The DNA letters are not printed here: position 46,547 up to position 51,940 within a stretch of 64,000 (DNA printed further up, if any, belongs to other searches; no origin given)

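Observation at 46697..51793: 1698-aa membrane-tethered subtilase with an unusual module chain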

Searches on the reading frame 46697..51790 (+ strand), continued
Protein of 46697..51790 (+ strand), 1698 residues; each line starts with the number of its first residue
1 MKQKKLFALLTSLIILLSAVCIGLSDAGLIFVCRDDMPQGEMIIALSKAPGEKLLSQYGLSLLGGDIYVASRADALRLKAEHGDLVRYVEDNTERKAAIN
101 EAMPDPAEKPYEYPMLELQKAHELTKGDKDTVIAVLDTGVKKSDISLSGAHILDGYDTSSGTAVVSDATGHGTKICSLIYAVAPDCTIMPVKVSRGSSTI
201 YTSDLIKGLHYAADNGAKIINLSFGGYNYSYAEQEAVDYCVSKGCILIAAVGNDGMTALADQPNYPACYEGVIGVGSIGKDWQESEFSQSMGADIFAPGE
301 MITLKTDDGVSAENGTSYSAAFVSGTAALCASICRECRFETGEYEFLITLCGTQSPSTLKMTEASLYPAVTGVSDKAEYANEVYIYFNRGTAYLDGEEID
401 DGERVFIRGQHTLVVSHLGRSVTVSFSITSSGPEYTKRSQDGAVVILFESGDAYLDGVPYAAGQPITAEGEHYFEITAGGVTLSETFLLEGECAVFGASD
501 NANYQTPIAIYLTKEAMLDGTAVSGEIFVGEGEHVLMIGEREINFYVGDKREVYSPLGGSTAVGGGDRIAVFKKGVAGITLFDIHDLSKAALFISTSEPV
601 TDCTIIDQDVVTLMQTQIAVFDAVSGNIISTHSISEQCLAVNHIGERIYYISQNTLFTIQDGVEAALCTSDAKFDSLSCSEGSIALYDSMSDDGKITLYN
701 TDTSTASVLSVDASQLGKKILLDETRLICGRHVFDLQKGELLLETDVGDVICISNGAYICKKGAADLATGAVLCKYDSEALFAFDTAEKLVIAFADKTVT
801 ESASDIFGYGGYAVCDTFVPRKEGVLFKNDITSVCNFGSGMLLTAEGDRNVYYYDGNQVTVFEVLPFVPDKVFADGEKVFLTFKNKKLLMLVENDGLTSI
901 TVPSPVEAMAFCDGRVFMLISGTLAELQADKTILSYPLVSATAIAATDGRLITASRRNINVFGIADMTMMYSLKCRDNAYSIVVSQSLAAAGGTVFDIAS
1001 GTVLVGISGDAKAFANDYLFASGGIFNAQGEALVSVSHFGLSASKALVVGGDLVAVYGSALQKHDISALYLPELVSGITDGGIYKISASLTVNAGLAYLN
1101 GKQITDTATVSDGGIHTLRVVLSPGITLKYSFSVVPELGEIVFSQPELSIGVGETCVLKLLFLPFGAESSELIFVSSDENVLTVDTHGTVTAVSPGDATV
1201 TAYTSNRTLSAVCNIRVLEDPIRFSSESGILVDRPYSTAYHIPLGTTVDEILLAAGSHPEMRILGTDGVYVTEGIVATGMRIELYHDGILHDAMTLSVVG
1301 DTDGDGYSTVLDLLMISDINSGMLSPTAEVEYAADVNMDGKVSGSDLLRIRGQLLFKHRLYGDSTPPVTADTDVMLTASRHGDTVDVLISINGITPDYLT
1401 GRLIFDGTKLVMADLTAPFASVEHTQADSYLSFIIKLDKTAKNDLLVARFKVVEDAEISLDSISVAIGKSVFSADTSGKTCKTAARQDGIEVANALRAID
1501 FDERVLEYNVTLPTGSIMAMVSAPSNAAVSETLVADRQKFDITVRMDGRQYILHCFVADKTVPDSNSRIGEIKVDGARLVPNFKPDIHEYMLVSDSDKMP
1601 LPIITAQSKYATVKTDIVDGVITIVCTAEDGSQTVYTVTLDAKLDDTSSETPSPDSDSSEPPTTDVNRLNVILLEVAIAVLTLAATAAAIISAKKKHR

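Call 18: find_related_loci(query=A2, collection=genome_contigs, flank=8000)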
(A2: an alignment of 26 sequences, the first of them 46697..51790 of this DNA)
Query A2 (1698 aa) in genome_contigs; peptide patterns used: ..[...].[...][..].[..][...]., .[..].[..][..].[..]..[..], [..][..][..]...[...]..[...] (x = any residue, [..] = any of these).
600 stretches matched a pattern (row limit reached: there are more); 541 encode a relative of the query (tblastn E <= 1e-3); the best 80 are kept; 80 distinct loci.
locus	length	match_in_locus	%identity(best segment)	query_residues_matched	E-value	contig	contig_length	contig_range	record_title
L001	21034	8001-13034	28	83-1698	8e-124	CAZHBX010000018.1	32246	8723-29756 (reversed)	MAG TPA_asm: uncultured Ruminococcus sp. isolate SRP314395_co1_100 genome assembly, contig: NODE_1025_length_32246_cov_6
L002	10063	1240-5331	27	82-1389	4e-105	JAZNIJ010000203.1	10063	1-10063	MAG: Eubacteriales bacterium isolate T1900044687_TS20190153.MAGScoT_cleanbin_000008 SGB_1726_k141_2627821, whole genome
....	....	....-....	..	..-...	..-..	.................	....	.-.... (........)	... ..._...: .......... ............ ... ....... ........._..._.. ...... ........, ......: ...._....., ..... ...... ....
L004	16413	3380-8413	27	37-1659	1e-113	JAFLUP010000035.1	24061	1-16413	MAG: Oscillospiraceae bacterium isolate HAN082 Seq35, whole genome shotgun sequence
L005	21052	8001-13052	27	67-1662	3e-135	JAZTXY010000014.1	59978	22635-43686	MAG: Eubacteriales bacterium isolate T1900045328_YK20190017.MAGScoT_cleanbin_000040 SGB_6486_k141_2138549, whole genome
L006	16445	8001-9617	30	4-490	6e-53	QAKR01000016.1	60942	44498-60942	MAG: Clostridiales bacterium isolate CIM:MAG 1312 contig_217703, whole genome shotgun sequence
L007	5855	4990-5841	46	83-349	9e-52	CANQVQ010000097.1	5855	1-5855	MAG: uncultured Clostridia bacterium isolate Lapin-032__bin93 genome assembly, contig: Lapin-032__NODE_17249_length_5855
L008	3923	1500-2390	36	53-333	9e-40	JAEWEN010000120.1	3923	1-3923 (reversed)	MAG: Bacillota bacterium isolate OH_PBlB_144 k127_1322609, whole genome shotgun sequence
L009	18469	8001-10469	35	86-336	3e-33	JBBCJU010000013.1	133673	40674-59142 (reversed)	MAG: Fimbriimonadaceae bacterium isolate MAG_CPA_45 P10A_000000114130, whole genome shotgun sequence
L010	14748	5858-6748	34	66-337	3e-31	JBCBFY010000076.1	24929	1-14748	MAG: Cyanobacteria bacterium J06614_10 NODE_76_length_24929_cov_7.924835, whole genome shotgun sequence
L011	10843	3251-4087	34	81-332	4e-30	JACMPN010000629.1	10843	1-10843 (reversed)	MAG: Candidatus Sericytochromatia bacterium isolate LF-bin-346 FL-bin-346-contig-k141_2667555, whole genome shotgun sequ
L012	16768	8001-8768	34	105-353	5e-28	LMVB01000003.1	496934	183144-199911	Paenibacillus sp. FJAT-29882 scaffold3, whole genome shotgun sequence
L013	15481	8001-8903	30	114-393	3e-28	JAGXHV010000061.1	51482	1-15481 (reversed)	MAG: Bacillota bacterium isolate LH_M70 k141_281980, whole genome shotgun sequence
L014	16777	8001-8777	33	105-353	3e-27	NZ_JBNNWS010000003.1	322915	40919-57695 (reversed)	Heyndrickxia sp. NPDC080065 NPDC080065_100_D2.ctg-0003, whole genome shotgun sequence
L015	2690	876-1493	38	133-330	5e-27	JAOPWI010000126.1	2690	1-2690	MAG: Frankiales bacterium isolate RYN_170 scaffold_1635766, whole genome shotgun sequence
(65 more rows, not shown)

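Call 21: find_encoding_contigs(protein=P0009, flank=8000, max_places=3)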
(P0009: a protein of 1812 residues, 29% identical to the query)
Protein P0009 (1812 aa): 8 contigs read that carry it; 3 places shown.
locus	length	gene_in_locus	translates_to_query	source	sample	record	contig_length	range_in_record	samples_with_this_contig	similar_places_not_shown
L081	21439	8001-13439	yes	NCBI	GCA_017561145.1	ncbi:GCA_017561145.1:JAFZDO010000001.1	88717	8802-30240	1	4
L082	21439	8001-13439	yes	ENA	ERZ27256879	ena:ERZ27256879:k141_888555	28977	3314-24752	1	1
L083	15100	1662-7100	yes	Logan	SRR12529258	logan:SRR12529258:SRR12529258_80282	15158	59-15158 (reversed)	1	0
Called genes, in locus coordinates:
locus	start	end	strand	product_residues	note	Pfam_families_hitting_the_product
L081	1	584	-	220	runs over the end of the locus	PF12773:DZR (weak), PF13240:Zn_Ribbon_1 (weak), PF13248:Zn_ribbon_3 (weak)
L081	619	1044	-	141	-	-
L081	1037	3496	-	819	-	PF17854:FtsK_alpha, PF01580:FtsK_SpoIIIE, PF01935:DUF87 (weak), PF09397:FtsK_gamma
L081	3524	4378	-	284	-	PF02673:BacA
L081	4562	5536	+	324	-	-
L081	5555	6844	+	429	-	PF01053:Cys_Met_Meta_PP, PF00155:Aminotran_1_2 (weak), PF01041:DegT_DnrJ_EryC1 (weak), PF00266:Aminotran_5 (faint)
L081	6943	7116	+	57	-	PF13237:Fer4_10, PF00037:Fer4, PF14697:Fer4_21, PF12838:Fer4_7, PF13187:Fer4_9, PF12797:Fer4_2 (weak), PF00037:Fer4, PF12837:Fer4_6 (weak), +6 more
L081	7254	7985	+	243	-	PF05175:MTS, PF13847:Methyltransf_31 (weak)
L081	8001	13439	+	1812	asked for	PF00082:Peptidase_S8, PF12733:Cadherin-like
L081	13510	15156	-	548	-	PF16147:DUF4855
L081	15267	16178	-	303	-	PF04468:PSP1, PF28472:PSP1_3rd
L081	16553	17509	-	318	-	PF13177:DNA_pol3_delta2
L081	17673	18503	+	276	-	PF01869:BcrAD_BadFG, PF03630:Fumble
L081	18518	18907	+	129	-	-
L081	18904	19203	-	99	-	-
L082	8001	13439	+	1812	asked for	PF00082:Peptidase_S8, PF12733:Cadherin-like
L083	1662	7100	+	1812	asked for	PF00082:Peptidase_S8, PF12733:Cadherin-like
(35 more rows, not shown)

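Call 23: find_encoding_contigs(protein=P0073, flank=6000, max_places=2)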
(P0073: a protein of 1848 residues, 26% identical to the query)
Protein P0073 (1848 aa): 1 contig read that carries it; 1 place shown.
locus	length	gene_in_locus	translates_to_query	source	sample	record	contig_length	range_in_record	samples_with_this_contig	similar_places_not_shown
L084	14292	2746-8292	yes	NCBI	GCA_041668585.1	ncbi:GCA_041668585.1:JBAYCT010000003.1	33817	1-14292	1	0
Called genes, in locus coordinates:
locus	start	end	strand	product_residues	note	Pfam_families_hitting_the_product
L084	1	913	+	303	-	PF01053:Cys_Met_Meta_PP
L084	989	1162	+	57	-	PF12797:Fer4_2 (weak), PF12837:Fer4_6, PF13237:Fer4_10, PF00037:Fer4, PF14697:Fer4_21, PF12838:Fer4_7, PF13187:Fer4_9, PF00037:Fer4, +8 more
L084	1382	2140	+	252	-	PF05175:MTS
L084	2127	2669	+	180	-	PF02659:Mntp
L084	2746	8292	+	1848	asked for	PF00082:Peptidase_S8, PF00404:Dockerin_1 (weak)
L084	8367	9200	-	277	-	PF23023:Anti-Pycsar_Apyc1, PF00753:Lactamase_B, PF12706:Lactamase_B_2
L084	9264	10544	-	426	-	PF10509:GalKase_gal_bdg, PF00288:GHMP_kinases_N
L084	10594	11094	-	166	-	PF01613:Flavin_Reduct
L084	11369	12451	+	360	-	PF03747:ADP_ribosyl_GH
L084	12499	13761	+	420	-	PF00768:Peptidase_S11, PF13354:Beta-lactamase2, PF07943:PBP5_C (weak)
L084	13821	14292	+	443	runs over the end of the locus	PF00342:PGI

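Call 24: find_encoding_contigs(protein=P0036, flank=6000, max_places=2)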
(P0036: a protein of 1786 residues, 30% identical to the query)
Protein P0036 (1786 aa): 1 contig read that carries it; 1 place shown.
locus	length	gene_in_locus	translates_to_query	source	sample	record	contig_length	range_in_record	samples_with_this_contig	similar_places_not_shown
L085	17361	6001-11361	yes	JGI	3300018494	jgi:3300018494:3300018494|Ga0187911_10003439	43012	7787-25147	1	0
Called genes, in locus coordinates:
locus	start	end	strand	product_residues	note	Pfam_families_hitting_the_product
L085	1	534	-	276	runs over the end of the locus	PF02673:BacA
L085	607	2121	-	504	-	PF13416:SBP_bac_8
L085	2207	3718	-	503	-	-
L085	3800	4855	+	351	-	-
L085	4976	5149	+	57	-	PF12797:Fer4_2 (weak), PF12837:Fer4_6, PF13237:Fer4_10, PF00037:Fer4, PF12838:Fer4_7, PF14697:Fer4_21, PF13187:Fer4_9, PF12797:Fer4_2 (weak), +9 more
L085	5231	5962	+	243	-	PF05175:MTS, PF06325:PrmA (weak), PF01170:UPF0020 (faint), PF13649:Methyltransf_25 (weak)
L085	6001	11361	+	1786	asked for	PF00082:Peptidase_S8, PF00404:Dockerin_1, PF12733:Cadherin-like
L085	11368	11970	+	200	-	PF04961:FTCD_C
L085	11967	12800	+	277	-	PF00763:THF_DHG_CYH, PF02882:THF_DHG_CYH_C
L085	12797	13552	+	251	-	PF00149:Metallophos, PF12850:Metallophos_2 (weak)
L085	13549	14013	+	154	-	PF01451:LMWPc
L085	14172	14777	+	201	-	PF02661:Fic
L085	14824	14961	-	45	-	-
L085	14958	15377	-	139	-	-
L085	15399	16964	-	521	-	-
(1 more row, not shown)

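Call 33: list_cluster_members(proteins=[window:46697-51790:+, P0004, P0006, P0008, P0016, P0019])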
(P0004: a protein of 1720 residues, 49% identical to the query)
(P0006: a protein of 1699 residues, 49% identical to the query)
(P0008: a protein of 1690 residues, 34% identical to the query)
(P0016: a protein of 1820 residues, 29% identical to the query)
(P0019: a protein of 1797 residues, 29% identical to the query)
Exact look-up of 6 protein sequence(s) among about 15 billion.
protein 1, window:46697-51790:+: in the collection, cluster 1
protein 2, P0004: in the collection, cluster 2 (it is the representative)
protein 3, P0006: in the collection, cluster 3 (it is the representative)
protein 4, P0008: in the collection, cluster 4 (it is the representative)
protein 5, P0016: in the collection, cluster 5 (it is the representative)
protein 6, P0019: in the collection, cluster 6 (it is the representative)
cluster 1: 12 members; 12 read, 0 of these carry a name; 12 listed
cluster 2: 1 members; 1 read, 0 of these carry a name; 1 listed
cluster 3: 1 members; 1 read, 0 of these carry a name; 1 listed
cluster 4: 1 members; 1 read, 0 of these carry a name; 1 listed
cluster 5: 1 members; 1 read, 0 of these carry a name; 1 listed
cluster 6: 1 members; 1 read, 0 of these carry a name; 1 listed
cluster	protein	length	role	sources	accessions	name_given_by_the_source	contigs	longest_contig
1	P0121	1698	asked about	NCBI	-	-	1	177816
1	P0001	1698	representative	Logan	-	-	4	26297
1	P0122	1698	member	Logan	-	-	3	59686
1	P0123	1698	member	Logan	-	-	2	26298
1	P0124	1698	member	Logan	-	-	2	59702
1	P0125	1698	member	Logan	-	-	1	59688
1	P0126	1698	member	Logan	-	-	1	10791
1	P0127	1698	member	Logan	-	-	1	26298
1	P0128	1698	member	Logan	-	-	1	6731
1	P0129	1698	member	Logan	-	-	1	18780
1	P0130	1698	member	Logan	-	-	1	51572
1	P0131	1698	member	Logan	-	-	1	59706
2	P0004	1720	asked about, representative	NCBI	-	-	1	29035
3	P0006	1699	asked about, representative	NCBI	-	-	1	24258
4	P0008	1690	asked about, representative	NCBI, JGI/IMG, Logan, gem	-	-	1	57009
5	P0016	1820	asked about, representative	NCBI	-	-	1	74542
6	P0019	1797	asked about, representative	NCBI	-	-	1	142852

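Call 54: search_protein_families(library=pfam, proteins=[P0077], max_evalue=5)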
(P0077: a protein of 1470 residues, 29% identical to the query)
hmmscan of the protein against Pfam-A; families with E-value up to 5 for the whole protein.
P0077 (1470 aa): 6 families
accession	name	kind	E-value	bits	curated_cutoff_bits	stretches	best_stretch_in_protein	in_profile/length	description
PF00395.25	SLH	-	1.3e-29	102.3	20.8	3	1345-1386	2-43/44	S-layer homology domain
PF06832.18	BiPBP_C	-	1.5e-21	76.5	26.8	5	572-632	11-90/90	Penicillin-Binding Protein C-terminus Family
PF20265.3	LARA_dom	-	4.4e-06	27.4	27.4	1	465-499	66-100/104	ATPase, RavA, LARA domain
PF09147.15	CarA_N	-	0.0017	18.6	21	0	658-697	76-115/199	Carbapenam-3-carboxylate synthase, N-terminal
PF25333.1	DUF2921_N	-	0.013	16.5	27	1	335-419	51-127/194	DUF2921 lipocalin-like domain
PF14310.12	Fn3-like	-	0.039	14.5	25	0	359-382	30-53/71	Fibronectin type III-like domain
